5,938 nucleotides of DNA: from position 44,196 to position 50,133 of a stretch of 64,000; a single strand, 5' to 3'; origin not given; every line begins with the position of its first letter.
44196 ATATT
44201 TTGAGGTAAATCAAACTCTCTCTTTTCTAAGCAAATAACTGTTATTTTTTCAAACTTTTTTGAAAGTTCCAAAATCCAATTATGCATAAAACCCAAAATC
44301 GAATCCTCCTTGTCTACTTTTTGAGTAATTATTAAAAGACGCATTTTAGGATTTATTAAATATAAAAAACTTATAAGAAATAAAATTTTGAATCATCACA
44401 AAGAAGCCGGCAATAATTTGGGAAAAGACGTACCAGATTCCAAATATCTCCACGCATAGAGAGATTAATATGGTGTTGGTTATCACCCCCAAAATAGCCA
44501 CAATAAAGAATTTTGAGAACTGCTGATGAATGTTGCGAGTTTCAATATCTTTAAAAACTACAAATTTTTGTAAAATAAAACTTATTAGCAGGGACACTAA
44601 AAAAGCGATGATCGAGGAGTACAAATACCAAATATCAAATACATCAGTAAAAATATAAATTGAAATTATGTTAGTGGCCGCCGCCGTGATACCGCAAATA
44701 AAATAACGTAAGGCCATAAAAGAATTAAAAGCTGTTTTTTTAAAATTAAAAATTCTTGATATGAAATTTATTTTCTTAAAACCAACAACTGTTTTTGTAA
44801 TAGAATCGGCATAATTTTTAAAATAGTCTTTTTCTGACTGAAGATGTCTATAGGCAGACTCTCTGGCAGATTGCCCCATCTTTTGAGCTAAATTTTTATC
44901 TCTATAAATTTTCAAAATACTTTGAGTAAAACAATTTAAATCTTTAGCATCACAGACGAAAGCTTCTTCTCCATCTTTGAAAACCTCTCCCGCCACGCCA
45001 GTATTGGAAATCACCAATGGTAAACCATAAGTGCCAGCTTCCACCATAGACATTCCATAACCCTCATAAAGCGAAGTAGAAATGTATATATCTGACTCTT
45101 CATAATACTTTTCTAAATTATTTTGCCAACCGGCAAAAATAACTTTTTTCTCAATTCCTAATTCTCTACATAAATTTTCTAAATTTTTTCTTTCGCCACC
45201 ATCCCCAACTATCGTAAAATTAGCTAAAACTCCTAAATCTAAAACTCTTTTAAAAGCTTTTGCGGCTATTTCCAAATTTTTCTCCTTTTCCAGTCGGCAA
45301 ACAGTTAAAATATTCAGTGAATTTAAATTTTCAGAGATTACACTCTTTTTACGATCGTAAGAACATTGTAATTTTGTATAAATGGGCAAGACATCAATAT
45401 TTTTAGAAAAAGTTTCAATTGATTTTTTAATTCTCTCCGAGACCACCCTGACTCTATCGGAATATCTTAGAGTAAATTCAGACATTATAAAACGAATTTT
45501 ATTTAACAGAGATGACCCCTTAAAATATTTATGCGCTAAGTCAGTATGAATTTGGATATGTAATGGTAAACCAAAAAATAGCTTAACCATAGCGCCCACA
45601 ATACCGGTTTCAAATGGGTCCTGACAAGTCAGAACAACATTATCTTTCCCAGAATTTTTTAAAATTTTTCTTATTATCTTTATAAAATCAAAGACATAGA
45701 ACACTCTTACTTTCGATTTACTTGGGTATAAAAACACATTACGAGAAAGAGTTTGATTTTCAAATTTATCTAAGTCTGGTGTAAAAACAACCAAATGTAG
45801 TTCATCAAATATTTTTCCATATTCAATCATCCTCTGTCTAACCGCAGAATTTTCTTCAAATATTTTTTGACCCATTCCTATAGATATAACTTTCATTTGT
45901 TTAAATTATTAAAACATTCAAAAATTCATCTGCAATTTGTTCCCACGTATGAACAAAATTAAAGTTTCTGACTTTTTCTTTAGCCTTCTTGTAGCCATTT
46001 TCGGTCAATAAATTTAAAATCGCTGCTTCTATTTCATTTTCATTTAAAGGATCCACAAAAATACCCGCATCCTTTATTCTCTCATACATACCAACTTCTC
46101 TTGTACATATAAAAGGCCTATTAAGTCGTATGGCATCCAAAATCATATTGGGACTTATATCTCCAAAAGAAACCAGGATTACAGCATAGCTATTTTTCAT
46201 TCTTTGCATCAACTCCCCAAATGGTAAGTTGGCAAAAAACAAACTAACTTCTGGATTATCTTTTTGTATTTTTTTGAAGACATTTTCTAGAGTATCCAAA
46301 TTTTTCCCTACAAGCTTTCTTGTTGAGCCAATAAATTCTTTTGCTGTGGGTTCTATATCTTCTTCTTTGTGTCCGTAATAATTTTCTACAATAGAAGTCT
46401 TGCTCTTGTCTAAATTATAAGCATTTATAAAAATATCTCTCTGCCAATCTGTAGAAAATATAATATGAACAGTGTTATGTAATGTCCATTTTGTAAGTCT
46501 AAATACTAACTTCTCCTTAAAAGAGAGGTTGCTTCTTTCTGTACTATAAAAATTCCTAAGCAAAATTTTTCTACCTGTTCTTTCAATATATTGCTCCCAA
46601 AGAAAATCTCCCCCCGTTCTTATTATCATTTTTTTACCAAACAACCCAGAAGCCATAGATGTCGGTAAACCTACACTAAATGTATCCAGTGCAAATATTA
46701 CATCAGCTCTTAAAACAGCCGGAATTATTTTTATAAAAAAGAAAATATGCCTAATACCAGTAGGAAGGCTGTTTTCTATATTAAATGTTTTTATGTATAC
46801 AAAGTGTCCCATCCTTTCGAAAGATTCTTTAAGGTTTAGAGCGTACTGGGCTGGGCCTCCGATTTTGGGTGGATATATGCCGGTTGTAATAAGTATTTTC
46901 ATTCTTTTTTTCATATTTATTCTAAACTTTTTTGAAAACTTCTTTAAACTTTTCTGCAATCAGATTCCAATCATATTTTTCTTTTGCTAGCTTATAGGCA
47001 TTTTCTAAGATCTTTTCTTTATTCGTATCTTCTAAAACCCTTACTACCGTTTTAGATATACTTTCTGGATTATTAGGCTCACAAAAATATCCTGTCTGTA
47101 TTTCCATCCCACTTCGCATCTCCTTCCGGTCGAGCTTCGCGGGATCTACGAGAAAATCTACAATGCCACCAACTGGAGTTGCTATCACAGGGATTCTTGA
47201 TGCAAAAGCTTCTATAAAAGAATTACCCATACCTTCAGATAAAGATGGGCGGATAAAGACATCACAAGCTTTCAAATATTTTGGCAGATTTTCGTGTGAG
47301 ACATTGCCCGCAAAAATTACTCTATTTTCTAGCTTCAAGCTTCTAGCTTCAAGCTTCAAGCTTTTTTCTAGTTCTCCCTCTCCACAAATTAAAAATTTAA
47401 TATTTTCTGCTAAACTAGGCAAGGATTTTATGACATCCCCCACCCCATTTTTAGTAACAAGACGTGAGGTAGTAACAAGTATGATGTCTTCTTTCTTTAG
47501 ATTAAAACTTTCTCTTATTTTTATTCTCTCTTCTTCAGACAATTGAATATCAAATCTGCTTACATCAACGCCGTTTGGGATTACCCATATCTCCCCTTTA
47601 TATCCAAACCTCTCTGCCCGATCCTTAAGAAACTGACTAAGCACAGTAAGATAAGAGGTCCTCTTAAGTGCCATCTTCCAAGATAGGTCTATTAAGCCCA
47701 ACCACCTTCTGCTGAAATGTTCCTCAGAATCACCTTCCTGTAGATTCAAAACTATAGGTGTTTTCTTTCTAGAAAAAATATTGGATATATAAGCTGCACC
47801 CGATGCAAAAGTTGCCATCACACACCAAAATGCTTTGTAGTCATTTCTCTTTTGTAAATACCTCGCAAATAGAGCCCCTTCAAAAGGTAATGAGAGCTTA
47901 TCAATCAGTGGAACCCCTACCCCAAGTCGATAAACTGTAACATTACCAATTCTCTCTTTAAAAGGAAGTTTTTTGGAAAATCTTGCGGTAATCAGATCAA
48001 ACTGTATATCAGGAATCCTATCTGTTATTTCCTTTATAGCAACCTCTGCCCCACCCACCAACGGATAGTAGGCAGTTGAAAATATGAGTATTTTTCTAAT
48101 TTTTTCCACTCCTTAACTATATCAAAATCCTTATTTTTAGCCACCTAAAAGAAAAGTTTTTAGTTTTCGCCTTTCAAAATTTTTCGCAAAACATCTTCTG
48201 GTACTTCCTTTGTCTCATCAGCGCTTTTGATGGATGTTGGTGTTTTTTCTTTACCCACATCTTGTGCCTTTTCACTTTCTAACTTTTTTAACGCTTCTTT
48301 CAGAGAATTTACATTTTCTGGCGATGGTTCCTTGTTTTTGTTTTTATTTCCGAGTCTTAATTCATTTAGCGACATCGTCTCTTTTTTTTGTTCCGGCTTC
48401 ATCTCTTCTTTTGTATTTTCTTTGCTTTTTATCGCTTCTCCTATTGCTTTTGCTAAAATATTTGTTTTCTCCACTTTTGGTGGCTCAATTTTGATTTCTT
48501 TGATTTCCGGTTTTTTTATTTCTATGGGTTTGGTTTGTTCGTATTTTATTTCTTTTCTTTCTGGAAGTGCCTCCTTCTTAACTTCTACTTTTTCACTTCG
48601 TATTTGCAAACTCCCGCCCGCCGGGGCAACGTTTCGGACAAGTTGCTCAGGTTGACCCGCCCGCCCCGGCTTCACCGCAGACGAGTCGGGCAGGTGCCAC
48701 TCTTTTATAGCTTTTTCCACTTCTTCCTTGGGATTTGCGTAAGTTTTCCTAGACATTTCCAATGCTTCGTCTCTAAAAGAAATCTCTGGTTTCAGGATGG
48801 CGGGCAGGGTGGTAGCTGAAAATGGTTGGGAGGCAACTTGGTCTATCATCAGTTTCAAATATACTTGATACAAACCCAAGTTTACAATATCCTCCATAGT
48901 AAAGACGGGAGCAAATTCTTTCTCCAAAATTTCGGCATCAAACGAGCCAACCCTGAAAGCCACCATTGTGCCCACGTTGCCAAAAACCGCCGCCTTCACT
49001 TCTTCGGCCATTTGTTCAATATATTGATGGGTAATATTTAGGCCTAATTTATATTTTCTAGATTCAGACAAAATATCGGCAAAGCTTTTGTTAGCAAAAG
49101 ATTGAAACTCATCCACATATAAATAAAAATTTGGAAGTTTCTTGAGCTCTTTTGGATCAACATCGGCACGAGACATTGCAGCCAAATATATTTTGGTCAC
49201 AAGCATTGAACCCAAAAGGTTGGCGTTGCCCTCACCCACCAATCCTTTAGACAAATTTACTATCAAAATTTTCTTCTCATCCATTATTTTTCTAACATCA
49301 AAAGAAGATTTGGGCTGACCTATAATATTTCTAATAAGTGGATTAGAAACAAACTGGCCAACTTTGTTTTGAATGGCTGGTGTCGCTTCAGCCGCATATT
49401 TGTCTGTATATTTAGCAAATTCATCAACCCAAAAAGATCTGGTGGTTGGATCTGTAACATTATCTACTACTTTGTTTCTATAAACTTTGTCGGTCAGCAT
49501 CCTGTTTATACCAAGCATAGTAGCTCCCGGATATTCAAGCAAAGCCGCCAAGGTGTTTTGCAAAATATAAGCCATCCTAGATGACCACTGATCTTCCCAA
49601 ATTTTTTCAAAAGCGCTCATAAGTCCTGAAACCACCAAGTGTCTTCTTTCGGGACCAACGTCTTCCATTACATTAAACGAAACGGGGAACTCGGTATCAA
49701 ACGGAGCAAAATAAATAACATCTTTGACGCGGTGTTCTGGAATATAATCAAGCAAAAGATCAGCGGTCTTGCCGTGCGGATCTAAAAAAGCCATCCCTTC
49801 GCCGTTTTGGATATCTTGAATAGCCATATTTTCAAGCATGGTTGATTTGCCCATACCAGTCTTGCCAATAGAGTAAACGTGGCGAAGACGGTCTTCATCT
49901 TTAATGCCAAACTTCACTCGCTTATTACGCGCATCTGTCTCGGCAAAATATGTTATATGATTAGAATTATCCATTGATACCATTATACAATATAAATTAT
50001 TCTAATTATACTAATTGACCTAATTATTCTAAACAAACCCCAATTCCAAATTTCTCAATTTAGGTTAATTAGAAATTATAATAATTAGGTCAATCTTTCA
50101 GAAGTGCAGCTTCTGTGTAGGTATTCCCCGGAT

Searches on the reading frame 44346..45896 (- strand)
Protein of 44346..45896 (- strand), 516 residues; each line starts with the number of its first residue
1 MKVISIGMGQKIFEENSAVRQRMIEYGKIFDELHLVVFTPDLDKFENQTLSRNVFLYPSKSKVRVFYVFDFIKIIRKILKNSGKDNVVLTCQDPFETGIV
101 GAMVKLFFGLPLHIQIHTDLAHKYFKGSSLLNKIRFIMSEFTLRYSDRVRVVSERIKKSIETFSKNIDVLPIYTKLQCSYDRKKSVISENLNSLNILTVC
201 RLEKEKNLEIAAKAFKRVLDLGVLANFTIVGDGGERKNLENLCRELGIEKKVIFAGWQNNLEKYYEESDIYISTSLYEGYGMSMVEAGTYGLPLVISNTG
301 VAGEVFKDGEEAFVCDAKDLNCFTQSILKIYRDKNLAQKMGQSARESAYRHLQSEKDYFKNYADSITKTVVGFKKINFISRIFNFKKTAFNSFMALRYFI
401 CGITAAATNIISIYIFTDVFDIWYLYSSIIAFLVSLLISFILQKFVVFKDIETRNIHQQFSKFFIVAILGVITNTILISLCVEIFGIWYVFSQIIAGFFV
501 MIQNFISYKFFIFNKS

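Call 4: search_protein_families(library=pfam, proteins=[window:44346-45896:-], max_evalue=0.01)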
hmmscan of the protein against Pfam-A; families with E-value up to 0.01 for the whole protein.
window:44346-45896:- (516 aa): 6 families
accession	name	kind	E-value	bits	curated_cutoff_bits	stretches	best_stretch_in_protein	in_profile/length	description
PF00534.26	Glycos_transf_1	-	8.1e-37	126.8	26.4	1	185-346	7-171/172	Glycosyl transferases group 1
PF13692.12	Glyco_trans_1_4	-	3.1e-28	99.3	27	1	195-333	3-142/142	Glycosyl transferases group 1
PF04138.20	GtrA_DPMS_TM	-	7.8e-21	74.9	26.1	1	397-513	1-117/117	GtrA/DPMS, transmembrane domain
PF20706.3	GT4-conflict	-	1.3e-09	38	26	1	153-307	158-321/385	Family 4 Glycosyltransferase in conflict systems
PF13439.12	Glyco_transf_4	-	2e-06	28.4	28.5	1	35-170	22-162/170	Glycosyltransferase Family 4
PF13524.12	Glyco_trans_1_2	-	0.0095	16.3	25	0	247-349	14-130/144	Glycosyl transferase-like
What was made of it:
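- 44346..45896 (-): GT4 glycosyltransferase with a C-terminal GtrA domain (aa 397-513; nt 44358-44708), the only flippase-like candidate in the operon. PF00534 plus PF04138 GtrA_DPMS_TM at E 7.8e-21 (call 4).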

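Call 5: search_protein_families(library=ncbifam, proteins=[window:44346-45896:-], max_evalue=0.01)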
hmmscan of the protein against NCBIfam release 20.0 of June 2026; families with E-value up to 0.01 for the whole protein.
window:44346-45896:- (516 aa): 31 families (the best 25 are shown)
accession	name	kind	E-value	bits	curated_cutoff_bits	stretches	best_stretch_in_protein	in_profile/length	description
TIGR03999.1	thiol_BshA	equivalog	1.3e-28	100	273.7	1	140-362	139-366/375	N-acetyl-alpha-D-glucosaminyl L-malate synthase BshA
NF041876.1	EPS_EpsE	equivalog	5.7e-21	75.2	400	1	155-355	175-383/389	exopolysaccharide biosynthesis GT4 family glycosyltransferase EpsE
TIGR03088.1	stp2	hypoth_equivalog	9.6e-21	74.2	409.05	1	192-355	193-360/374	TIGR03088 family PEP-CTERM/XrtA system glycosyltransferase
NF047880.1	glyco_SdgA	exception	2.5e-17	62.6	800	1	80-352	211-475/488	serine-aspartate repeat adhesin O-glycosyltransferase SdgA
NF050063.1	ProtGlycPglJ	equivalog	1.2e-16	60.8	500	1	189-348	190-347/363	N-acetylgalactosamine-N,N'-diacetylbacillosaminyl-diphospho-undecaprenol 4-alpha-N-acetylgalactosaminyltransferase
TIGR04157.1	glyco_rSAM_CFB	subfamily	2.9e-15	56.1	400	1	194-351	228-392/406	TIGR04157 family glycosyltransferase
NF007396.0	PRK09922.1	equivalog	8.5e-15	54.5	385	1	144-367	134-356/361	lipopolysaccharide 1,6-galactosyltransferase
NF038255.1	exopoly_VpsD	equivalog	2.7e-13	49.5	300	1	137-313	148-331/381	VpsD family glycosyltransferase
NF011726.0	PRK15179.1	equivalog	7.6e-13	47.6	733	1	196-318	520-642/694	Vi polysaccharide biosynthesis protein TviE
NF049988.1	MGlcDAGSynMgs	equivalog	1.9e-12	47.3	400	1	193-362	213-384/398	alpha-monoglucosyldiacylglycerol synthase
NF047881.1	glyco_SdgB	exception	2e-12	46.6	800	1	164-350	294-479/496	serine-aspartate repeat adhesin O-glycosyltransferase SdgB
TIGR03449.1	mycothiol_MshA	equivalog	6.3e-12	45.1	462.5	1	196-349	223-385/406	D-inositol-3-phosphate glycosyltransferase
TIGR02918.1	TIGR02918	equivalog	1e-11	44.3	574.6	1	188-302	314-427/500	accessory Sec system glycosyltransferase GtfA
NF047684.1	TeichurnBiosyTuaC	equivalog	3.7e-10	39.3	550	1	142-355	161-376/391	teichuronic acid biosynthesis protein TuaC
NF038295.1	EPS_HpsP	equivalog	1.7e-09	37.2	550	1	185-352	199-371/388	hormogonium polysaccharide biosynthesis glycosyltransferase HpsP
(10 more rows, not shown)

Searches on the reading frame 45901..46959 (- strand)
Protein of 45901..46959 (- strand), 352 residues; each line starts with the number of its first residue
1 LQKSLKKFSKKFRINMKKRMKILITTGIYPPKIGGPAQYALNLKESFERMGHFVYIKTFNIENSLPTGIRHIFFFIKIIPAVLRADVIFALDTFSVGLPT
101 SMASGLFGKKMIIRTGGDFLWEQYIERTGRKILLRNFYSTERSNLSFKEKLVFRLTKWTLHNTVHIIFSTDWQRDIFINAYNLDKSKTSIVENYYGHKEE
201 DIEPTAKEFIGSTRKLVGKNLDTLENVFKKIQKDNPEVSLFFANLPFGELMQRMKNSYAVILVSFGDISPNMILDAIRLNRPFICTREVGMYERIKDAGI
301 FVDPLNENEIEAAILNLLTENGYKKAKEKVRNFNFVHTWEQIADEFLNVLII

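Call 11: search_protein_families(library=pfam, proteins=[window:45901-46959:-], max_evalue=0.001)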
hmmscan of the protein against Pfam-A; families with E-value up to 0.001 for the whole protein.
window:45901-46959:- (352 aa): 3 families
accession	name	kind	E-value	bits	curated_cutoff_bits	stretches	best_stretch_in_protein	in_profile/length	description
PF13439.12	Glyco_transf_4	-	1.6e-05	25.5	28.5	0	142-193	113-164/170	Glycosyltransferase Family 4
PF13692.12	Glyco_trans_1_4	-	6.9e-05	23.6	27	1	249-319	69-141/142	Glycosyl transferases group 1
PF21626.2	TetR-C_39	-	0.00088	20.2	27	0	121-183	32-88/96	Tetracyclin repressor, C-terminal domain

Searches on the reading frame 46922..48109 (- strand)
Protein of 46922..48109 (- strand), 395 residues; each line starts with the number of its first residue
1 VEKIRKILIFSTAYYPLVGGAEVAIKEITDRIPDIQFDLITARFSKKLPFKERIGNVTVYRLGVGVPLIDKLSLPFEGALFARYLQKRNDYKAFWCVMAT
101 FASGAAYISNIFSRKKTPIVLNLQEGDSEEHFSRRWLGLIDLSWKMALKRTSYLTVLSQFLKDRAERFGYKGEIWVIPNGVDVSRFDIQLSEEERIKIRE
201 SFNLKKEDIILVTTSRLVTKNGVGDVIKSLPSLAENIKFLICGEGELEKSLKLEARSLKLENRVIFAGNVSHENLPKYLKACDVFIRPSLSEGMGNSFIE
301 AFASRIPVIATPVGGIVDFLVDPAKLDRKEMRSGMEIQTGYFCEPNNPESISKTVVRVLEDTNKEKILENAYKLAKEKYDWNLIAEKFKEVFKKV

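Call 11: search_protein_families(library=pfam, proteins=[window:46922-48109:-], max_evalue=0.001)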
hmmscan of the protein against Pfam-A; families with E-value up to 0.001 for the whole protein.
window:46922-48109:- (395 aa): 4 families
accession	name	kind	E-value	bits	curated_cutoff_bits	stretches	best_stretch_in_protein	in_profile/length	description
PF00534.26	Glycos_transf_1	-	2e-36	125.6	26.4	1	195-371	2-169/172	Glycosyl transferases group 1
PF13692.12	Glyco_trans_1_4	-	7.5e-28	98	27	1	210-361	3-142/142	Glycosyl transferases group 1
PF13439.12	Glyco_transf_4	-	6.2e-10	39.8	28.5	1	18-185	1-170/170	Glycosyltransferase Family 4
PF20706.3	GT4-conflict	-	1.1e-05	25.1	26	1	272-386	272-383/385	Family 4 Glycosyltransferase in conflict systems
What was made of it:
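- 45901..48109 (-): Two further GT4-type genes at the head of the operon. Pfam (call 11).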

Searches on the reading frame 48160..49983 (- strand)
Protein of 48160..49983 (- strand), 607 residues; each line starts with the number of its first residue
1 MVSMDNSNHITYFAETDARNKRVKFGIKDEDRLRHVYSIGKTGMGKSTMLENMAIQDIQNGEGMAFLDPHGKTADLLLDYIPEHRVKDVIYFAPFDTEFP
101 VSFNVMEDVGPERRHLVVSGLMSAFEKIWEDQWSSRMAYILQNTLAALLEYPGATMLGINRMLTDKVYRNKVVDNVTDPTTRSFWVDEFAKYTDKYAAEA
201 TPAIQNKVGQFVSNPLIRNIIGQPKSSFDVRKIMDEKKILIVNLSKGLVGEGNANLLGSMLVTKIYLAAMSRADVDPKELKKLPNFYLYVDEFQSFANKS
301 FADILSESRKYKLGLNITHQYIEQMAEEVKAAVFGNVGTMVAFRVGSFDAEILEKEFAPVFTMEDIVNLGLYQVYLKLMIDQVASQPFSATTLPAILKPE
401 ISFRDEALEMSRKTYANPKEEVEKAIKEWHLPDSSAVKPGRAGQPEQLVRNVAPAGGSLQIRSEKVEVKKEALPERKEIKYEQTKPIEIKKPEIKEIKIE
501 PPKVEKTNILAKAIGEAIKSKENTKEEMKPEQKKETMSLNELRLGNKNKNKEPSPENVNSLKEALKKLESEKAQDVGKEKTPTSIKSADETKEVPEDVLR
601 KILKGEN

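Call 11: search_protein_families(library=pfam, proteins=[window:48160-49983:-], max_evalue=0.001)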
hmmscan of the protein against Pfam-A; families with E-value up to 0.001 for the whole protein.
window:48160-49983:- (607 aa): 2 families
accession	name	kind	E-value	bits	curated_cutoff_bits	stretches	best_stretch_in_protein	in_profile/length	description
PF10412.15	TrwB_AAD_bind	-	5.5e-05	22.6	20.5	1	33-345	15-310/387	Type IV secretion-system coupling protein DNA-binding domain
PF12696.13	TraG-D_C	-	0.0008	19.8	22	0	286-346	2-67/126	TraM recognition site of TraD and TraG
